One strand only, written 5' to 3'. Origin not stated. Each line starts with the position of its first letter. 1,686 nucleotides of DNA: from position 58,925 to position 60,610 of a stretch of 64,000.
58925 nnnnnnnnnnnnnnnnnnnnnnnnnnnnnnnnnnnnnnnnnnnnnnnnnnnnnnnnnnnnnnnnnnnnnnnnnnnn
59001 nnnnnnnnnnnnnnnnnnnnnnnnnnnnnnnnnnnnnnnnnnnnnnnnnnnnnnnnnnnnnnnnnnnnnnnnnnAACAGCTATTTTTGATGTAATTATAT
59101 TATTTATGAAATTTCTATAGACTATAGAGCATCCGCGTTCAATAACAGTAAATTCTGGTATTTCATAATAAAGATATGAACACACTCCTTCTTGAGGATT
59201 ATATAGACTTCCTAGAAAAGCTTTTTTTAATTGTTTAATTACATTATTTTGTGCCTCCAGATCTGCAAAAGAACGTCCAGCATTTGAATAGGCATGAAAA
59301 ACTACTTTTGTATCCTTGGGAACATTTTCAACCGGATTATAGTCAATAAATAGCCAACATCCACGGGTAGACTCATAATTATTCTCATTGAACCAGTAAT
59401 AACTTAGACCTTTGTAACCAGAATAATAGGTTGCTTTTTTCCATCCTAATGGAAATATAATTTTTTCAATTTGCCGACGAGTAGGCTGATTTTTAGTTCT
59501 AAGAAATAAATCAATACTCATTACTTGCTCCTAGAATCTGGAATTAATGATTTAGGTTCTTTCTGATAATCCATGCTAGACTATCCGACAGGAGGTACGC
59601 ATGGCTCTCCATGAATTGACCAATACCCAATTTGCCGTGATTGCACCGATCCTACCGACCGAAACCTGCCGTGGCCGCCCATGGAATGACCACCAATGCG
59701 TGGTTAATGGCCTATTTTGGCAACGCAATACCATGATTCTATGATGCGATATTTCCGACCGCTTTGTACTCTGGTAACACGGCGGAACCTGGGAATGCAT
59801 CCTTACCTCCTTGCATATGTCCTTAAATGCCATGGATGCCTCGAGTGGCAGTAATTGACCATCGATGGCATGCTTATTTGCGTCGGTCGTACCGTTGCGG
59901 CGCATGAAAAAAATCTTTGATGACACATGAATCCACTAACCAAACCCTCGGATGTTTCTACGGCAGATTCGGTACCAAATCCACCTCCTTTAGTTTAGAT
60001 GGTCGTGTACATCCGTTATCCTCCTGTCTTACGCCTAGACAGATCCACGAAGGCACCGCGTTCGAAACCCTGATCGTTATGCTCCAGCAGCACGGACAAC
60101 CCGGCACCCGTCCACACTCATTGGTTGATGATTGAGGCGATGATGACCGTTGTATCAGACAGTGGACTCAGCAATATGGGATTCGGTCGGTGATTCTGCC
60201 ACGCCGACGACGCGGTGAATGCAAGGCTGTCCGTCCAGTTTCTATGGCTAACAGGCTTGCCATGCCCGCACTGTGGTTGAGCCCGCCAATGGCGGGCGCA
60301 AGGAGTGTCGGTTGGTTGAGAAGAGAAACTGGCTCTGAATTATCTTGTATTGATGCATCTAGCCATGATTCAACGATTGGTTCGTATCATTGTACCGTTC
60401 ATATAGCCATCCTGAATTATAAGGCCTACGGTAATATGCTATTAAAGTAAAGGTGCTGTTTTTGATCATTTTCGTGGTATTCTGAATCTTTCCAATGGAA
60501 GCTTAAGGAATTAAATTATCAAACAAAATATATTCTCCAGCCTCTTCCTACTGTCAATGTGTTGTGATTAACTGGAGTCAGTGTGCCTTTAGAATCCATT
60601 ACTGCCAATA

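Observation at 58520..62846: Very AT-rich two-gene cargo (HEPN-like and PIN-like/TM proteins) flanking an IS5 remnant inside the integrated element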

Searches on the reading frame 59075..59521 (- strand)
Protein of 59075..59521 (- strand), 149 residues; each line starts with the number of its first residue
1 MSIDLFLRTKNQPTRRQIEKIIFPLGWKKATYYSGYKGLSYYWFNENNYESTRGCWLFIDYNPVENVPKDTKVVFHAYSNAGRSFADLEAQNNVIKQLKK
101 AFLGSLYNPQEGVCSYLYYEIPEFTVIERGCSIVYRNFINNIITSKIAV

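Call 53: find_homologous_proteins(query=window:59075-59521:-, max_evalue=0.01)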
Query seq(149 aa) (149 aa): 1 proteins with E <= 0.01 among 8 candidates.
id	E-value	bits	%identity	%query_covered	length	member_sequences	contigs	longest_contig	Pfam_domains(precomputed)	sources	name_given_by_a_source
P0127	1.8e-43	166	54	95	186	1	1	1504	-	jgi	jgi:hypothetical protein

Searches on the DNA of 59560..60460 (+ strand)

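Call 9: search_dna_similar(query=window:59560-60460:+, collection=plasmids, mode=distant, max_rows=10)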
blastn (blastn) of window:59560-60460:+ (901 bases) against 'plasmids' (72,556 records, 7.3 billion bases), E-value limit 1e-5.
No match.

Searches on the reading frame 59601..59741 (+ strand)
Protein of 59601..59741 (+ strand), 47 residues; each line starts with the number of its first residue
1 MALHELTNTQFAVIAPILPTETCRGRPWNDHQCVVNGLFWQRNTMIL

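Call 40: search_protein_families(library=pfam, proteins=[window:59601-59741:+], max_evalue=0.05)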
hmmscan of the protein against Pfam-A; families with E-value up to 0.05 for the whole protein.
seq(47 aa): 1 family
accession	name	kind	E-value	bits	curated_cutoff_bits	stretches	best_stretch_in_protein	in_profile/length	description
PF13340.11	DUF4096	-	8.1e-06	26.4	34.3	1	6-44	1-42/76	Putative transposase of IS4/5 family (DUF4096)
